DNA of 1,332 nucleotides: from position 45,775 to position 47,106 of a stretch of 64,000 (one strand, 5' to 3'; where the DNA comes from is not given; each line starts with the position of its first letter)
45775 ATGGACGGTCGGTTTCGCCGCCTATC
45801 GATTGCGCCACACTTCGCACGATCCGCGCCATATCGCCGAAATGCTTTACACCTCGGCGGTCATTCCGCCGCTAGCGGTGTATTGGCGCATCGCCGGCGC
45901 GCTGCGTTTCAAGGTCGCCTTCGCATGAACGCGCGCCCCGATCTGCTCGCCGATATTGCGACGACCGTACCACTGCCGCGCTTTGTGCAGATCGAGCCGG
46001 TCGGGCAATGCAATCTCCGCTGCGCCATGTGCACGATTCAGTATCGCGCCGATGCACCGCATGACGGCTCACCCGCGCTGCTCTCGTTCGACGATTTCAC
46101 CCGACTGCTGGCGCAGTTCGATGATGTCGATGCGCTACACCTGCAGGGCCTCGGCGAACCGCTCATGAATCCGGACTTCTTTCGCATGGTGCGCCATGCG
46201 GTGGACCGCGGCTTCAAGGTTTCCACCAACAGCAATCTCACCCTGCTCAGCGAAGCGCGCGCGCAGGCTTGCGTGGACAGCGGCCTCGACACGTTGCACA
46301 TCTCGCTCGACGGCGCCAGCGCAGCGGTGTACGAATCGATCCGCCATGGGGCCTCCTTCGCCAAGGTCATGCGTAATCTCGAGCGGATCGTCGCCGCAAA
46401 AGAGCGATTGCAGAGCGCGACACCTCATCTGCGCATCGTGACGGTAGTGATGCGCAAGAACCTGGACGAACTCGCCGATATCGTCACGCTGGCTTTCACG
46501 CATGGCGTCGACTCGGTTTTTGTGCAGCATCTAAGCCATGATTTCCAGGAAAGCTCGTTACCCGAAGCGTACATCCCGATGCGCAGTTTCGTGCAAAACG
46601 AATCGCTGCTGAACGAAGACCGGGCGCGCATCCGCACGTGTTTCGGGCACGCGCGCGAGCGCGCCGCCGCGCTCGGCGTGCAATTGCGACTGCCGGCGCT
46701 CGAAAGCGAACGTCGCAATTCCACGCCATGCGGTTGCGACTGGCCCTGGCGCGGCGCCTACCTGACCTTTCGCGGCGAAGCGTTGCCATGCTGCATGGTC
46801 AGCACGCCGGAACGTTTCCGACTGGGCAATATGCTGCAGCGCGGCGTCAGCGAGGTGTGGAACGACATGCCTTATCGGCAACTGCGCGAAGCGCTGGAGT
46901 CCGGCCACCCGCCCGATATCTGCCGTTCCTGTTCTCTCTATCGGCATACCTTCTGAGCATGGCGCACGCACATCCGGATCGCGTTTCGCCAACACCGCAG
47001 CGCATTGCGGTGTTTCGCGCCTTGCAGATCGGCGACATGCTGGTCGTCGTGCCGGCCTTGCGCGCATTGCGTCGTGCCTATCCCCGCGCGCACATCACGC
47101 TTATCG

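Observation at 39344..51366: Sigma-54-fronted, translationally coupled 11-gene glycan-assembly operon lacking any export, polymerase or lipid A/Kdo genes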

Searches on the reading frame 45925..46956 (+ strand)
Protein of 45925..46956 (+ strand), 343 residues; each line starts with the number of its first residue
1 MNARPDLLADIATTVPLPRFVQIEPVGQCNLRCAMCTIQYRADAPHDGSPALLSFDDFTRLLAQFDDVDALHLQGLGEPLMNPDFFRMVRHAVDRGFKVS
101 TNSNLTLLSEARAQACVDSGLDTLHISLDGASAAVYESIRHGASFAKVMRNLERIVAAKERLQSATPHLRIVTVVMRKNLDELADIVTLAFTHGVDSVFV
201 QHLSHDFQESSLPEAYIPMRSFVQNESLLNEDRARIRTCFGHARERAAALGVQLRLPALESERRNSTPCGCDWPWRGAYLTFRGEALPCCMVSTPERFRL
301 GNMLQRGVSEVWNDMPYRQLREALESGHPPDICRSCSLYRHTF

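Call 6: search_protein_families(library=pfam, proteins=[window:45925-46956:+], max_evalue=0.01)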
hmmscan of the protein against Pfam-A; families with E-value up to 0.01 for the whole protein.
window:45925-46956:+ (343 aa): 2 families
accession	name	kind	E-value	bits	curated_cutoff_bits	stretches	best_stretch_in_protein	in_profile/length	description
PF04055.27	Radical_SAM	-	2.7e-17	63.9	29.5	1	24-185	2-161/166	Radical SAM superfamily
PF13186.11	SPASM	-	3.8e-12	46.8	21.5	1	271-336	1-66/67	Iron-sulfur cluster-binding domain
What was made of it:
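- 45925..46956 (+): Radical SAM enzyme with a C-terminal SPASM/twitch-type cluster domain; proposed sugar-modifying tailoring enzyme. Radical_SAM and SPASM domains (call 6).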

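Call 7: search_protein_families(library=ncbifam, proteins=[window:45925-46956:+], max_evalue=0.001)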
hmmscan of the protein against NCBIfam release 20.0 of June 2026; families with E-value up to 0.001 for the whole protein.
window:45925-46956:+ (343 aa): 50 families (the best 25 are shown)
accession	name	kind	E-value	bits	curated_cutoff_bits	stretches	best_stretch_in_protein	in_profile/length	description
TIGR04311.1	rSAM_Geo_metal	subfamily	1.4e-43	149.5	400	2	18-209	2-192/423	radical SAM/SPASM family putative metalloenzyme maturase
TIGR04317.1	W_rSAM_matur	equivalog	5.6e-37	127.7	380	1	19-338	4-315/349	tungsten cofactor oxidoreductase radical SAM maturase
NF033640.1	N_Twi_rSAM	subfamily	5.2e-25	88.4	170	2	15-194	107-299/398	twitch domain-containing radical SAM protein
TIGR03962.1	mycofact_rSAM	equivalog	8.7e-23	81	265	1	28-195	21-178/339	mycofactocin radical SAM maturase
TIGR02109.1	PQQ_syn_pqqE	equivalog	2e-19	69.7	381.35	1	15-337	3-303/358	pyrroloquinoline quinone biosynthesis protein PqqE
TIGR04545.1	rSAM_ahbD_hemeb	equivalog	3.1e-19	69.6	500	1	27-220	8-192/339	heme b synthase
TIGR04053.2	TIGR04053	equivalog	1.3e-18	67.5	395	1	24-197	13-180/366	TIGR04053 family radical SAM/SPASM domain-containing protein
TIGR02666.1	moaA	equivalog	3e-17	62.6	284.05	1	28-223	19-213/336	GTP 3',8-cyclase MoaA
TIGR04303.1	GeoRSP_rSAM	equivalog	1.6e-16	60.8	400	1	74-340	54-300/325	GeoRSP system radical SAM/SPASM protein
TIGR04347.1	pseudo_SAM_Halo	equivalog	1.7e-16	60.5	525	1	26-214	45-223/390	TIGR04347 family pseudo-SAM/SPASM protein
TIGR04051.1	rSAM_NirJ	equivalog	3.3e-16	59.2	515.45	1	27-205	10-178/354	heme d1 biosynthesis radical SAM protein NirJ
NF050035.1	rSAM_WgK_link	exception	1.3e-15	57.3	650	1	17-189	7-170/367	radical SAM/SPASM peptide maturase WgkB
NF045574.1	sacti_mat_StsB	exception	1.6e-15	56.9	625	1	28-202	105-266/466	StsB family radical SAM/SPASM domain sactipeptide maturase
TIGR04133.1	rSAM_w_lipo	hypoth_equivalog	3.4e-15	55.8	425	1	26-341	31-326/350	TIGR04133 family radical SAM/SPASM protein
TIGR04055.1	rSAM_NirJ2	equivalog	3.7e-15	56.3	500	1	27-200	8-171/326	putative heme d1 biosynthesis radical SAM protein NirJ2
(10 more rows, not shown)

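Call 9: find_encoding_contigs(protein=window:45925-46956:+, flank=10000, max_places=6)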
Protein window:45925-46956:+ (343 aa): 1 contig read that carries it; 1 place shown.
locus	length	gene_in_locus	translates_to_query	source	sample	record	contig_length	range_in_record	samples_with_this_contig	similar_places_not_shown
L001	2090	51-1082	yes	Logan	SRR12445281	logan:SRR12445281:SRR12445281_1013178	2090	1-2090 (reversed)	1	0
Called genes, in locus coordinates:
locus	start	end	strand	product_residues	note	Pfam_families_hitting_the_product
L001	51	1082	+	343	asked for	PF04055:Radical_SAM, PF13186:SPASM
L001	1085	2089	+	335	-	?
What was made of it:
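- Tried and rejected: An exact-match look-up returned only a 2-kb read-assembly contig (call 9).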

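Call 10: find_homologous_proteins(query=window:45925-46956:+, max_evalue=1e-20)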
Query window:45925-46956:+ (343 aa): 2260 proteins with E <= 1e-20 among 8000 candidates; the best 120 are listed.
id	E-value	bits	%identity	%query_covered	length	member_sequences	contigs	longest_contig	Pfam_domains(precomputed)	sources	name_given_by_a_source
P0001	3.0e-232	788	100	100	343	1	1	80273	PF13186.12,PF04055.28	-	-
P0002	2.3e-207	706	89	100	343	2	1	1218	PF13186.12,PF04055.28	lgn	-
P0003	1.8e-195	667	85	100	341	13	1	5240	PF13186.12,PF04055.28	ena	-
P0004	4.3e-174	597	77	100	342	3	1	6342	PF13186.12,PF04055.28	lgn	-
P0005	9.4e-168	576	76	98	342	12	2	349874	PF13186.12,PF04055.28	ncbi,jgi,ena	-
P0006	3.0e-162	558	74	100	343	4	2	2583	PF13186.12,PF04055.28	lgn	-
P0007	5.3e-162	557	74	100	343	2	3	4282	PF13186.12,PF04055.28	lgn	-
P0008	1.8e-146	506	67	100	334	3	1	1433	PF13186.12,PF04055.28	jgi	jgi:radical SAM protein with 4Fe4S-binding SPASM domain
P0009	2.8e-142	492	66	96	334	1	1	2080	PF13186.12,PF04055.28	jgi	-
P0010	1.6e-137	476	66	96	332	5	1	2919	PF13186.12,PF04055.28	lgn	-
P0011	2.4e-137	476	64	97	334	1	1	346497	PF13186.12,PF04055.28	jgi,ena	-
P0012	9.8e-137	474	64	97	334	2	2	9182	PF13186.12,PF04055.28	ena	-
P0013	1.3e-136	473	64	97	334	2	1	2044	PF13186.12,PF04055.28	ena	-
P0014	3.4e-136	472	63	97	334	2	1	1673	PF13186.12,PF04055.28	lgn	-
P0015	6.0e-136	471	62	97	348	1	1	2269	PF13186.12,PF04055.28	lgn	-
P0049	3.8e-124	432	57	97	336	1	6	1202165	PF13186.12,PF04055.28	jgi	jgi:radical SAM protein with 4Fe4S-binding SPASM domain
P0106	3.5e-120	419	55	97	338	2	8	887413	PF13186.12,PF04055.28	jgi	-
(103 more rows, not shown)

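Call 12: find_related_loci(query=A1, collection=genome_contigs, flank=10000)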
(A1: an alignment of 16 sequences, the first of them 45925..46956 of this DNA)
Query A1 (343 aa) in genome_contigs; peptide patterns used: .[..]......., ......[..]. (x = any residue, [..] = any of these).
435 stretches matched a pattern; 352 encode a relative of the query (tblastn E <= 1e-3); the best 80 are kept; 80 distinct loci.
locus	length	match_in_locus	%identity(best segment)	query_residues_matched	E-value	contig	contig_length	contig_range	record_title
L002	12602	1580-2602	85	1-343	0e+0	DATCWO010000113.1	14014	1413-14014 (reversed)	MAG TPA_asm: Burkholderiales bacterium isolate SMAG_U7413 k141_51204, whole genome shotgun sequence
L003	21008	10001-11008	76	8-343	2e-173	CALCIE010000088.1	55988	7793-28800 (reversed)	MAG TPA_asm: uncultured proteobacterium isolate SRR5251193_bin.123_CONCOCT_v1.1_MAG genome assembly, contig: ERZ795068.9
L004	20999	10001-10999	64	1-343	1e-140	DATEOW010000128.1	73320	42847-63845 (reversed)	MAG TPA_asm: Burkholderiales bacterium isolate SMAG_U9005 k141_2157177, whole genome shotgun sequence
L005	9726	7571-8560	64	12-343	1e-139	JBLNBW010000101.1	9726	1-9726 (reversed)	MAG: Rhodospirillaceae bacterium isolate MAG141 PRJNA950955_bin47_renamed_100, whole genome shotgun sequence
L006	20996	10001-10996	60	12-343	4e-130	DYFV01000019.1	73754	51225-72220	MAG TPA_asm: Azoarcus sp. isolate BE2011_69_25 Afr_mines_BE2011_143_length_73754_cov_8_541323, whole genome shotgun sequ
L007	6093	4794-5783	61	15-343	6e-130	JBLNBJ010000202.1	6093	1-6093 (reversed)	MAG: Ignavibacteria bacterium isolate MAG154 PRJNA951521_bin15_renamed_201, whole genome shotgun sequence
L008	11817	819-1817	60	12-343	1e-129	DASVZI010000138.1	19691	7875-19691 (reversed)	MAG TPA_asm: Rhodocyclaceae bacterium isolate SMAG_U2624 k141_327373, whole genome shotgun sequence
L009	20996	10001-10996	60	12-343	9e-129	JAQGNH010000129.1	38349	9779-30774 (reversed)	MAG: Betaproteobacteria bacterium isolate RYN_582 scaffold_2606145, whole genome shotgun sequence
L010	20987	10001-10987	59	16-343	2e-127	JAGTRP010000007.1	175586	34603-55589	MAG: Rhodocyclaceae bacterium isolate CTSoil_117 scaffold_14, whole genome shotgun sequence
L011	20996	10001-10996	57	15-343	9e-127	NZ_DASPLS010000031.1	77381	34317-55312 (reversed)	MAG: Noviherbaspirillum sp. isolate SMAG_U12071 k141_271284, whole genome shotgun sequence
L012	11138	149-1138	58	15-343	2e-126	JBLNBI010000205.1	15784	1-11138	MAG: Actinomycetota bacterium isolate MAG155 PRJNA951521_bin16_renamed_204, whole genome shotgun sequence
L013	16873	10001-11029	54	4-343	1e-126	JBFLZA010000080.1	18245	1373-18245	MAG: Cyanobacteriota bacterium isolate MAG099 MAG099_80, whole genome shotgun sequence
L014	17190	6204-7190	58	14-343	1e-125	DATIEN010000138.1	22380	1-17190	MAG TPA_asm: Casimicrobiaceae bacterium isolate SMAG_U16370 k141_1665519, whole genome shotgun sequence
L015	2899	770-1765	61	13-343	5e-131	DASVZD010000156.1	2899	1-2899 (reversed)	MAG TPA_asm: Rhodocyclaceae bacterium isolate SMAG_U2619 k141_744578, whole genome shotgun sequence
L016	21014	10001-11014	58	5-343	2e-125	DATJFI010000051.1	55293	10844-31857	MAG TPA_asm: Casimicrobiaceae bacterium isolate SMAG_U15456 k141_6675766, whole genome shotgun sequence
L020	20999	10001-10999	53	14-343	9e-124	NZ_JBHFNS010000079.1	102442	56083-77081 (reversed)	Floridaenema fluviatile BLCC-F154 k141_2168, whole genome shotgun sequence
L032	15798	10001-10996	53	14-342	3e-122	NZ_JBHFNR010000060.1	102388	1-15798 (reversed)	Floridaenema flaviceps BLCC-F50 bin2.fa-60, whole genome shotgun sequence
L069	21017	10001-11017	53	8-343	2e-119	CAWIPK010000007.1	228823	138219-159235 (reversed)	MAG: uncultured Chloroflexia bacterium isolate MFD01721.bin.1.56 genome assembly, contig: contig_39591, whole genome sho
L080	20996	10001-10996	53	15-343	2e-118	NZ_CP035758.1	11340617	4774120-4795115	Ktedonosporobacter rubrisoli strain SCAWS-G2 chromosome, complete genome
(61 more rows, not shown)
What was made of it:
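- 352 relatives of the rSAM were found among 185,579 species genomes (call 12). Isolate genomes of Ktedonosporobacter rubrisoli and Thermosporothrix hazakensis are among them (call 12).
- Tried and rejected: The nearest named relative is a Burkholderiales MAG (85% rSAM identity, call 12).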

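Call 22: find_encoding_contigs(protein=P0005, flank=10000, max_places=2)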
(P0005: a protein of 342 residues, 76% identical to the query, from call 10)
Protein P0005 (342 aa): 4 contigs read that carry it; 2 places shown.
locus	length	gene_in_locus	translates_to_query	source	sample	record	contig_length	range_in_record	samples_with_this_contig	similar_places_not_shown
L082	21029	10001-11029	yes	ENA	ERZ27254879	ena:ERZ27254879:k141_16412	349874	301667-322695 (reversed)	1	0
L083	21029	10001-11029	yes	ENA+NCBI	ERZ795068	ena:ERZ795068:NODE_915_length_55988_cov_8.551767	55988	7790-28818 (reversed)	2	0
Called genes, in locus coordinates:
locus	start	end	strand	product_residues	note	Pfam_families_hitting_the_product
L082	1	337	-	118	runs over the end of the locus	-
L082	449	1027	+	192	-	PF01814:Hemerythrin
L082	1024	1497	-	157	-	-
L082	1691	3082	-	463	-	PF00072:Response_reg, PF00158:Sigma54_activat, PF14532:Sigma54_activ_2, PF01078:Mg_chelatase (faint), PF07728:AAA_5, PF25601:AAA_lid_14, PF02954:HTH_8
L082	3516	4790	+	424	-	PF20706:GT4-conflict, PF13439:Glyco_transf_4, PF13579:Glyco_trans_4_4, PF00534:Glycos_transf_1, PF13692:Glyco_trans_1_4, PF13524:Glyco_trans_1_2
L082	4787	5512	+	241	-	PF00106:adh_short, PF08659:KR, PF23441:SDR (weak), PF13561:adh_short_C2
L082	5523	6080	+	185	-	PF08645:PNK3P (weak), PF12710:HAD (faint), PF00702:Hydrolase, PF13419:HAD_2 (weak), PF13242:Hydrolase_like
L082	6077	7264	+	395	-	PF01075:Glyco_transf_9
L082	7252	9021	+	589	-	PF02543:Carbam_trans_N, PF16861:Carbam_trans_C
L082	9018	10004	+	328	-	PF00535:Glycos_transf_2, PF13641:Glyco_tranf_2_3, PF10111:Glyco_tranf_2_2 (faint), PF13632:Glyco_trans_2_3 (weak)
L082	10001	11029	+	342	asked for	PF04055:Radical_SAM, PF13186:SPASM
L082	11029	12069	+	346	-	PF01075:Glyco_transf_9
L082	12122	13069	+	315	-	PF13692:Glyco_trans_1_4, PF13524:Glyco_trans_1_2 (weak), PF00534:Glycos_transf_1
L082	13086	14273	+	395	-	-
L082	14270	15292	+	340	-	PF01073:3Beta_HSD (faint), PF01370:Epimerase, PF04321:RmlD_sub_bind (weak), PF07993:NAD_binding_4 (faint), PF16363:GDP_Man_Dehyd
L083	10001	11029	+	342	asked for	PF04055:Radical_SAM, PF13186:SPASM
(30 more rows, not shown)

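Call 23: find_encoding_contigs(protein=P0049, flank=10000, max_places=2)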
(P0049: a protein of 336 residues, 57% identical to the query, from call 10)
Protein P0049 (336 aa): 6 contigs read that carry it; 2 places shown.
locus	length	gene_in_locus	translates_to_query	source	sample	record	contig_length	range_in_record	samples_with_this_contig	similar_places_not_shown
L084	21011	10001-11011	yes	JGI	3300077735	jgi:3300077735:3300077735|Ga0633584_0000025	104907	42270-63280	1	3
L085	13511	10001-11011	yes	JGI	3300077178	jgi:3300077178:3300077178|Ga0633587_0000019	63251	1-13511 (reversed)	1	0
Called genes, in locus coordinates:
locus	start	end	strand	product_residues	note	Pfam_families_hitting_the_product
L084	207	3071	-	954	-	PF05193:Peptidase_M16_C, PF08367:M16C_assoc, PF05193:Peptidase_M16_C, PF22516:PreP_C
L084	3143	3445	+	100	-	-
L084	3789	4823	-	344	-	PF01073:3Beta_HSD (weak), PF01370:Epimerase, PF04321:RmlD_sub_bind (weak), PF16363:GDP_Man_Dehyd, PF07993:NAD_binding_4 (weak)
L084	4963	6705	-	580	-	PF02543:Carbam_trans_N, PF00814:TsaD (faint), PF02543:Carbam_trans_N, PF16861:Carbam_trans_C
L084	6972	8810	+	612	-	PF00664:ABC_membrane, PF00005:ABC_tran, PF02463:SMC_N (weak)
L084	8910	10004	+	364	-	PF00535:Glycos_transf_2, PF13641:Glyco_tranf_2_3, PF10111:Glyco_tranf_2_2 (faint), PF13632:Glyco_trans_2_3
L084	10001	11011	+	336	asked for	PF04055:Radical_SAM, PF13186:SPASM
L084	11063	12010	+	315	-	PF13524:Glyco_trans_1_2, PF13692:Glyco_trans_1_4, PF00534:Glycos_transf_1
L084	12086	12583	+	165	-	-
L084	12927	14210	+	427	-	PF13439:Glyco_transf_4, PF13579:Glyco_trans_4_4, PF20706:GT4-conflict, PF00534:Glycos_transf_1, PF13692:Glyco_trans_1_4, PF13524:Glyco_trans_1_2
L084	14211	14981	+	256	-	PF23441:SDR (weak), PF00106:adh_short, PF03435:Sacchrp_dh_NADP (weak), PF08659:KR, PF13561:adh_short_C2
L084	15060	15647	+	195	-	PF08645:PNK3P (weak), PF00702:Hydrolase, PF13419:HAD_2 (weak), PF13242:Hydrolase_like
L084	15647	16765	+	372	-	PF01075:Glyco_transf_9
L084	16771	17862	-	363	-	-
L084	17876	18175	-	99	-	PF01883:FeS_assembly_P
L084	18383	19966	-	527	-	PF02463:SMC_N (faint), PF13555:AAA_29 (faint), PF00005:ABC_tran, PF13401:AAA_22 (faint), PF13304:AAA_21 (weak), PF08352:oligo_HPY (faint), PF00005:ABC_tran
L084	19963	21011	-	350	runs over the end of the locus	PF12911:OppC_N (weak), PF00528:BPD_transp_1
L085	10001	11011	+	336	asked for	PF04055:Radical_SAM, PF13186:SPASM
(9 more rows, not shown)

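Call 24: find_encoding_contigs(protein=P0106, flank=10000, max_places=2)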
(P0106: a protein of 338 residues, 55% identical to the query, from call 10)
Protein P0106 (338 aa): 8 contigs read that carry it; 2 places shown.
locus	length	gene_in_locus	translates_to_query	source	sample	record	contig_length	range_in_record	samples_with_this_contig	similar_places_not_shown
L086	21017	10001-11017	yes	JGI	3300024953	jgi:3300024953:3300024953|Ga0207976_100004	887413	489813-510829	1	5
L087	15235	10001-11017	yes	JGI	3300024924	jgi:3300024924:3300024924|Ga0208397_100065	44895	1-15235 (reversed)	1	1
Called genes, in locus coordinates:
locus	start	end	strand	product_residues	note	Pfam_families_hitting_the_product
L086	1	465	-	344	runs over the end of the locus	PF01073:3Beta_HSD (faint), PF01370:Epimerase, PF04321:RmlD_sub_bind (faint), PF16363:GDP_Man_Dehyd, PF07993:NAD_binding_4 (weak)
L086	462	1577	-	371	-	PF01075:Glyco_transf_9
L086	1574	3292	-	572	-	PF02543:Carbam_trans_N, PF00814:TsaD (faint), PF02543:Carbam_trans_N, PF16861:Carbam_trans_C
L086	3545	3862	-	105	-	-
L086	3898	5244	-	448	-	PF00999:Na_H_Exchanger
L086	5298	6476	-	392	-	PF03364:Polyketide_cyc, PF10604:Polyketide_cyc2, PF00011:HSP20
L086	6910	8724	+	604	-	PF00664:ABC_membrane, PF00005:ABC_tran, PF02463:SMC_N (weak)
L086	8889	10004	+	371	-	PF00535:Glycos_transf_2, PF10111:Glyco_tranf_2_2 (weak), PF13641:Glyco_tranf_2_3, PF13632:Glyco_trans_2_3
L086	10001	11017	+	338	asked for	PF04055:Radical_SAM, PF13186:SPASM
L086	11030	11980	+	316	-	PF13524:Glyco_trans_1_2 (faint), PF13692:Glyco_trans_1_4, PF00534:Glycos_transf_1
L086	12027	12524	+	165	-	-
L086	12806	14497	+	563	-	PF00672:HAMP, PF00015:MCPsignal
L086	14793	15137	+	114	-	-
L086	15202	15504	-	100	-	PF05239:PRC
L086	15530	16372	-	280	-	-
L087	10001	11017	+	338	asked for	PF04055:Radical_SAM, PF13186:SPASM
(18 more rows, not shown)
